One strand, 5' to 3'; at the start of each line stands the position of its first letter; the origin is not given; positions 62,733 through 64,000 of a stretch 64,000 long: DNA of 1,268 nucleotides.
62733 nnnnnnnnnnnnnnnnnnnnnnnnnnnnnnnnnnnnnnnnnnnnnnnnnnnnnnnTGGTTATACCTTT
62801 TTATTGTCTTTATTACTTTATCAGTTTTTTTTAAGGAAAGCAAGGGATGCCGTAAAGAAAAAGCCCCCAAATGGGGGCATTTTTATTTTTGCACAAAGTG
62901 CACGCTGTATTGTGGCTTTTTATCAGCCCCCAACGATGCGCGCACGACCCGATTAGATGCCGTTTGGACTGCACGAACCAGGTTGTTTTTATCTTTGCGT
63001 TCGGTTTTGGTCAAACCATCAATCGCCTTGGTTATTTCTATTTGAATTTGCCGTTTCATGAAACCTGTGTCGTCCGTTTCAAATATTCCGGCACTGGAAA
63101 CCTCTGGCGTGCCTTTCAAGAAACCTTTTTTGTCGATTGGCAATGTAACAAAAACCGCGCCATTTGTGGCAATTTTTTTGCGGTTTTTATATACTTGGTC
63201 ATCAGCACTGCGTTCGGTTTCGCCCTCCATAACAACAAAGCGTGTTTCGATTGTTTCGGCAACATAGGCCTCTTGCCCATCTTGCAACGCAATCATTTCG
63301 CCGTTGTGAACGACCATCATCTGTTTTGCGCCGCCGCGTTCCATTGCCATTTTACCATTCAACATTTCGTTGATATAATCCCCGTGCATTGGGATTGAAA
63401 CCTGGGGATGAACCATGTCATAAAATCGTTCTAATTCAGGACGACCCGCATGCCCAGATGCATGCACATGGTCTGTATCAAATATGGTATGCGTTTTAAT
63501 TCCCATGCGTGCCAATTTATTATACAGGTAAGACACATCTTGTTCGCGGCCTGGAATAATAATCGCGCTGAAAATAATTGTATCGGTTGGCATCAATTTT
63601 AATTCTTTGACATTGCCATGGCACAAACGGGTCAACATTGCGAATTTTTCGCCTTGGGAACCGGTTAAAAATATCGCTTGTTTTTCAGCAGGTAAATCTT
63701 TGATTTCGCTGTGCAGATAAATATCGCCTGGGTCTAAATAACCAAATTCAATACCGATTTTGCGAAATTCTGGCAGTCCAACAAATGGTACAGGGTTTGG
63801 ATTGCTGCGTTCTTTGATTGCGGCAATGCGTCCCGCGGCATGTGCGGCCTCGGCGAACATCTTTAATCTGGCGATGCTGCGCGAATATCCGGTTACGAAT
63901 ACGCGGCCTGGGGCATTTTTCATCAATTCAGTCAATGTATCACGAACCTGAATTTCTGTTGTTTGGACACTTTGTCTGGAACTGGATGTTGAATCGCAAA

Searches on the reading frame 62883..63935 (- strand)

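Call 86: search_protein_families(library=pfam, proteins=[window:62883-63935:-], max_evalue=0.00001)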
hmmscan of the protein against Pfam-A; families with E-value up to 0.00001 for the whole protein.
window:62883-63935:- (350 aa): 2 families
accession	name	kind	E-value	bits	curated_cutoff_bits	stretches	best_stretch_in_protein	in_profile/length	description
PF22505.1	RNase_J_b_CASP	-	6.3e-21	74.9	27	1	10-141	2-126/126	Ribonuclease J, beta-CASP domain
PF17770.6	RNase_J_C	-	3.5e-08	34.8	23.8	1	249-335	2-89/102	Ribonuclease J C-terminal domain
